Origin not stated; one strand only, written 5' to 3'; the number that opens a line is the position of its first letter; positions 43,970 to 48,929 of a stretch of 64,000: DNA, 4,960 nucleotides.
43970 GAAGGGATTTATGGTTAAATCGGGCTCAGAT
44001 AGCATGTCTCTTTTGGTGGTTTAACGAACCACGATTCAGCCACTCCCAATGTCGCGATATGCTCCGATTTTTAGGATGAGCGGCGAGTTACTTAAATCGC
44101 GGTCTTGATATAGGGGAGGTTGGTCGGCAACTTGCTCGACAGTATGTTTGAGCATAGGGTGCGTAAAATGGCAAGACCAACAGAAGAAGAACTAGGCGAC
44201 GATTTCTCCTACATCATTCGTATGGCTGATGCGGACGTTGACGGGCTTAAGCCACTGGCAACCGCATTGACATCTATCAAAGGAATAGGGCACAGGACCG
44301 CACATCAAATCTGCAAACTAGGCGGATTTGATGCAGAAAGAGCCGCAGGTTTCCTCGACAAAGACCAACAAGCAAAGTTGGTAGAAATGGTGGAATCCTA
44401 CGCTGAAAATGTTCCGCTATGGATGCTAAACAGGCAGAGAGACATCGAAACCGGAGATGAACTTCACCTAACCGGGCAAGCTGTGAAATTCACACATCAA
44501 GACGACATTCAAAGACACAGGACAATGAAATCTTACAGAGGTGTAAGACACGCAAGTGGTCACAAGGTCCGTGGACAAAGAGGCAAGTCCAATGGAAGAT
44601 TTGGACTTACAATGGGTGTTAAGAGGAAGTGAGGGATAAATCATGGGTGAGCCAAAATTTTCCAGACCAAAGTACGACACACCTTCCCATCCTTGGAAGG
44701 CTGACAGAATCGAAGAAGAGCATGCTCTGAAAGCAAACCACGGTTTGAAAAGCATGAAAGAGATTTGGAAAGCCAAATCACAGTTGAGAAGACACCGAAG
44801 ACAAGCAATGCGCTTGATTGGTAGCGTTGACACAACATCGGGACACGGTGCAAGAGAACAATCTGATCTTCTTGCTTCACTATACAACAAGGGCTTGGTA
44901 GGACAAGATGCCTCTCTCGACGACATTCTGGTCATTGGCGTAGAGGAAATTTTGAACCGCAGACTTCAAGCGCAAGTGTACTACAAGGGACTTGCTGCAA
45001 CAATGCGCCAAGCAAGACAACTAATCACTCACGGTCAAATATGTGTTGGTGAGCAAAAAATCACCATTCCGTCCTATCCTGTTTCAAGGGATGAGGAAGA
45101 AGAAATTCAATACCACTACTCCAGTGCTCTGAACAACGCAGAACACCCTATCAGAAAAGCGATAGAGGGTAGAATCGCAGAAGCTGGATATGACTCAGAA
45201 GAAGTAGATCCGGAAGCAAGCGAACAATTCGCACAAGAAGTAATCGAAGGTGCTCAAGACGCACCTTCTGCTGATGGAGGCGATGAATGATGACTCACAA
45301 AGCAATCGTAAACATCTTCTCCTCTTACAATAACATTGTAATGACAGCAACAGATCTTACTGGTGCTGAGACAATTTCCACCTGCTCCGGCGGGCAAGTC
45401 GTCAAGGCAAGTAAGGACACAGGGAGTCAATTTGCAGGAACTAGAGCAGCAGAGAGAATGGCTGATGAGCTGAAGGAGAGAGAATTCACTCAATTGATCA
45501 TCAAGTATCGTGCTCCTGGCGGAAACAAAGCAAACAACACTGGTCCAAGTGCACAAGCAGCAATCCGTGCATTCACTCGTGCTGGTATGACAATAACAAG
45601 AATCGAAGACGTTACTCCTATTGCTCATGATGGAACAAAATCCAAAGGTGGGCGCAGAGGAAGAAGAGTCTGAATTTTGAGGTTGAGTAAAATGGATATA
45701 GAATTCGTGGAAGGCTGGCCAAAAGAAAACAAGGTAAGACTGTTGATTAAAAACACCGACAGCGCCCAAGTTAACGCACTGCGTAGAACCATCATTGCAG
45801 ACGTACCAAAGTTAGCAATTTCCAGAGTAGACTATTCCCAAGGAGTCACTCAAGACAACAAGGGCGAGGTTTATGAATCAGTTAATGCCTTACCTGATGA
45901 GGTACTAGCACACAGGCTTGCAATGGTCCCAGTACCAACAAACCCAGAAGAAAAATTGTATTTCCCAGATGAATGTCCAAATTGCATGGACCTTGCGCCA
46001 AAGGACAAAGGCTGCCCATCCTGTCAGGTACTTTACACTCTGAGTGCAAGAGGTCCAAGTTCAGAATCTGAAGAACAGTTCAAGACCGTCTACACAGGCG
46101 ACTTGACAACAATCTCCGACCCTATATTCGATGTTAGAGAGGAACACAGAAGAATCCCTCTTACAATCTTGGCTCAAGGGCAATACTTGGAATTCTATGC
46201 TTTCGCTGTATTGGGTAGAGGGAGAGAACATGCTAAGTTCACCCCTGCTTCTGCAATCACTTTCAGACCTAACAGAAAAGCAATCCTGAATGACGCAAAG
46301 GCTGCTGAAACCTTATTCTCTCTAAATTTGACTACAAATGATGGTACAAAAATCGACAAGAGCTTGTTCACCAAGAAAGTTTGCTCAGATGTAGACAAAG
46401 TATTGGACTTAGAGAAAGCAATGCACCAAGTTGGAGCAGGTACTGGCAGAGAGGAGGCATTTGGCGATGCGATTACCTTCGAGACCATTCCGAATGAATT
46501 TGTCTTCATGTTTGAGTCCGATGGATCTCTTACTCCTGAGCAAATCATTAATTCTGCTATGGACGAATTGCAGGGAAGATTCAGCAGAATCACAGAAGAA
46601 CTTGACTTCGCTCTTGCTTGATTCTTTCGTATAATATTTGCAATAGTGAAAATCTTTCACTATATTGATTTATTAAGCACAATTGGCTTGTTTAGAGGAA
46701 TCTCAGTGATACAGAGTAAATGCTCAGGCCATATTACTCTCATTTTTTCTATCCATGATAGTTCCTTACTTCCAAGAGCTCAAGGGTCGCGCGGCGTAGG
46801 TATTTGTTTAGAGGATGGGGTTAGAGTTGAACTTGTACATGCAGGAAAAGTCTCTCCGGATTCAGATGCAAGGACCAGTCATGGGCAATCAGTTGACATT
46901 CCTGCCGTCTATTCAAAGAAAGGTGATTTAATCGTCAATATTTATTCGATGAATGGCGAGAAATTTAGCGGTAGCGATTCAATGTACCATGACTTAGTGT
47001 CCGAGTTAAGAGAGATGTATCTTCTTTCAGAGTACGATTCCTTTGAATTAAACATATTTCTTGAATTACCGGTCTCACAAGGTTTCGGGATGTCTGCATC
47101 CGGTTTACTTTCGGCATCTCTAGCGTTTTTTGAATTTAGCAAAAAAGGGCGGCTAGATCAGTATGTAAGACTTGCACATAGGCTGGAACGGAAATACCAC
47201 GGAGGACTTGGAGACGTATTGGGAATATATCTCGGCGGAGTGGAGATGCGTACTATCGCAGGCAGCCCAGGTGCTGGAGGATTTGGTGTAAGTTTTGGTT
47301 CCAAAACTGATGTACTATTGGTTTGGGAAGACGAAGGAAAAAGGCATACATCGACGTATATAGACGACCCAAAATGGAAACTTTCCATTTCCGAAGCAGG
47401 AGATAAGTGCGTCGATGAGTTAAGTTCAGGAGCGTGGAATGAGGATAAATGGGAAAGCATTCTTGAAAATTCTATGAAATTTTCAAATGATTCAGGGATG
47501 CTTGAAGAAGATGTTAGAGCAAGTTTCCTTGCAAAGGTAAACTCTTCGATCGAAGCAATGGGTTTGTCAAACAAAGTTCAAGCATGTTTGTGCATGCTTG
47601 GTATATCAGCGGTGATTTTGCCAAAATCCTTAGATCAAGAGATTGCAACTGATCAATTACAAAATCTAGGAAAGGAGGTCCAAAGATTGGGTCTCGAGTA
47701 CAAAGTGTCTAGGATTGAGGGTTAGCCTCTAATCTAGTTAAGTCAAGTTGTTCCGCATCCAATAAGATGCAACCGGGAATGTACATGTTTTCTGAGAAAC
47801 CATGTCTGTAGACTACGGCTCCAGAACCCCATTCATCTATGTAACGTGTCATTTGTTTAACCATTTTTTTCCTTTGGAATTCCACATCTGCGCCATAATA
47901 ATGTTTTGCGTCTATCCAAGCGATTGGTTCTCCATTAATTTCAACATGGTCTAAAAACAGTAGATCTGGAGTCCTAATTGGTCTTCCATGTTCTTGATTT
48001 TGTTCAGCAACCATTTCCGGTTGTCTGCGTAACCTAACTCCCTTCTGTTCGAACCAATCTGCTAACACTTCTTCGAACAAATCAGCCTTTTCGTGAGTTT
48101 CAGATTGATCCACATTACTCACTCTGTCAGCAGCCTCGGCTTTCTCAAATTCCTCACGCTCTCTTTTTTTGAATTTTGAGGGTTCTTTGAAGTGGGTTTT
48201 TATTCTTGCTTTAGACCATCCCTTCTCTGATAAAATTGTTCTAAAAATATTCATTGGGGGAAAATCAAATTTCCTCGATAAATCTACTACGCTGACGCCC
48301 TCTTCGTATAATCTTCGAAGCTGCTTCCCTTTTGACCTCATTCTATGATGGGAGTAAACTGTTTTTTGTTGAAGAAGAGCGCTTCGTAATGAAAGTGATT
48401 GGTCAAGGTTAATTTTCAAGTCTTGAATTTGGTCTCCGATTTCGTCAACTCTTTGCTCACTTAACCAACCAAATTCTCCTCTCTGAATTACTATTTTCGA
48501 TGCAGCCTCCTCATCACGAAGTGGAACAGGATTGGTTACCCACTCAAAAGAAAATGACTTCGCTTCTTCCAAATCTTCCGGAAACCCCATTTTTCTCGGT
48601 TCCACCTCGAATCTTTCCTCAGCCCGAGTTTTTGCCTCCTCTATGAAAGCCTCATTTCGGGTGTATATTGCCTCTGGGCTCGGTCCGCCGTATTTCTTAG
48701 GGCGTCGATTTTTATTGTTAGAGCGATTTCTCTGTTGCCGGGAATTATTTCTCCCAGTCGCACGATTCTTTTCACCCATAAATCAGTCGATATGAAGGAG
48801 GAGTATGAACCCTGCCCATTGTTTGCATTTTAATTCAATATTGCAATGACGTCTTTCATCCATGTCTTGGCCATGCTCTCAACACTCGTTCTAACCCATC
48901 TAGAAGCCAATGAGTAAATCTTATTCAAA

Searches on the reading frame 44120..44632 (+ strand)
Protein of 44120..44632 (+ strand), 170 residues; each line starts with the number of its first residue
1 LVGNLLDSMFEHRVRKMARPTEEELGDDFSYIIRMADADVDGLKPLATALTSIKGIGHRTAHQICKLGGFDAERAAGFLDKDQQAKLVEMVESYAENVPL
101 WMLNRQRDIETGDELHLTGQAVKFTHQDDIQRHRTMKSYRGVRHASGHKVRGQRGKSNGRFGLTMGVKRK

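Call 73: search_protein_families(library=pfam, proteins=[window:44120-44632:+], max_evalue=0.0001)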
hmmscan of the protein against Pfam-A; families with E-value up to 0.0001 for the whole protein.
window:44120-44632:+ (170 aa): 1 family
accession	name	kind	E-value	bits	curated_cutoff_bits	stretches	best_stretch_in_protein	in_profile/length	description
PF00416.27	Ribosomal_S13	-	1.5e-35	122.8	31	1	34-160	1-127/128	Ribosomal protein S13/S18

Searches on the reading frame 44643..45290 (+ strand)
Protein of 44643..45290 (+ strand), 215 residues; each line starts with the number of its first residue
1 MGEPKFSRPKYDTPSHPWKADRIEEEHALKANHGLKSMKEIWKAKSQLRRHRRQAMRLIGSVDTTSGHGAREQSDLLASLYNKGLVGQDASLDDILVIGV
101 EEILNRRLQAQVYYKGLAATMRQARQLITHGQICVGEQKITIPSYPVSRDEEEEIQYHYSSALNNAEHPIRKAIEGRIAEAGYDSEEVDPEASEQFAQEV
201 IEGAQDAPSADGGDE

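Call 73: search_protein_families(library=pfam, proteins=[window:44643-45290:+], max_evalue=0.0001)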
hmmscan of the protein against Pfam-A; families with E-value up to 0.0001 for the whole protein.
window:44643-45290:+ (215 aa): 1 family
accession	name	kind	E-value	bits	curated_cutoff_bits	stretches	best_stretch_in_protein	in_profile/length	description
PF01479.30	S4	-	2.2e-13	50.1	22.8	1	106-151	1-46/48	S4 domain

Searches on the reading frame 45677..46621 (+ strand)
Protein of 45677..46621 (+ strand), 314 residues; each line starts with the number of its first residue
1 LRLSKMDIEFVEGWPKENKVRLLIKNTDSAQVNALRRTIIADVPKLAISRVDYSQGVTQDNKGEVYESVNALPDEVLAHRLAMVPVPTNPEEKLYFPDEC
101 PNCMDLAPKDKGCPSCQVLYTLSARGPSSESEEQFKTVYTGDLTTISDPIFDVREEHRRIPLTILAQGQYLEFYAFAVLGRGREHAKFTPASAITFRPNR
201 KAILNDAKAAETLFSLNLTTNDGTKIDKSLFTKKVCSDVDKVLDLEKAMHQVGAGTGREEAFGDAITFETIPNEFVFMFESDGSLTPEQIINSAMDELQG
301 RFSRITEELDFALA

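Call 73: search_protein_families(library=pfam, proteins=[window:45677-46621:+], max_evalue=0.0001)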
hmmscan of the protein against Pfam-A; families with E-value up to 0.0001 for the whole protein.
window:45677-46621:+ (314 aa): 2 families
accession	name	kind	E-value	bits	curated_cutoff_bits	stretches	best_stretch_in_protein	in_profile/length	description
PF01193.29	RNA_pol_L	-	1.7e-13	50.5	24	1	22-300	2-72/74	RNA polymerase Rpb3/Rpb11 dimerisation domain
PF01000.31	RNA_pol_A_bac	-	2.4e-09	37.9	33.9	1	77-187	6-101/119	RNA polymerase Rpb3/RpoA insert domain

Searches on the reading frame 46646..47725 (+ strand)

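Call 74: search_protein_families(library=pfam, proteins=[window:46646-47725:+], max_evalue=0.0001)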
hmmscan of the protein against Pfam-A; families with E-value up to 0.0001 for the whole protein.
window:46646-47725:+ (359 aa): 1 family
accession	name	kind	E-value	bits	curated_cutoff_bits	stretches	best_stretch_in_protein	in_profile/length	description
PF00288.32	GHMP_kinases_N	-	9.1e-08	32.7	22.3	1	126-198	15-87/87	GHMP kinases N terminal domain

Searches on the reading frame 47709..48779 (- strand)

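Call 74: search_protein_families(library=pfam, proteins=[window:47709-48779:-], max_evalue=0.0001)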
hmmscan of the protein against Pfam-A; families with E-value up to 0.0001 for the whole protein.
window:47709-48779:- (356 aa): 1 family
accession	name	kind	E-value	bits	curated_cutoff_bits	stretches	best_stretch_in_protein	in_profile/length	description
PF14811.11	TPD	-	4.9e-20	72.2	27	1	206-333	4-125/138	Protein of unknown function TPD sequence-motif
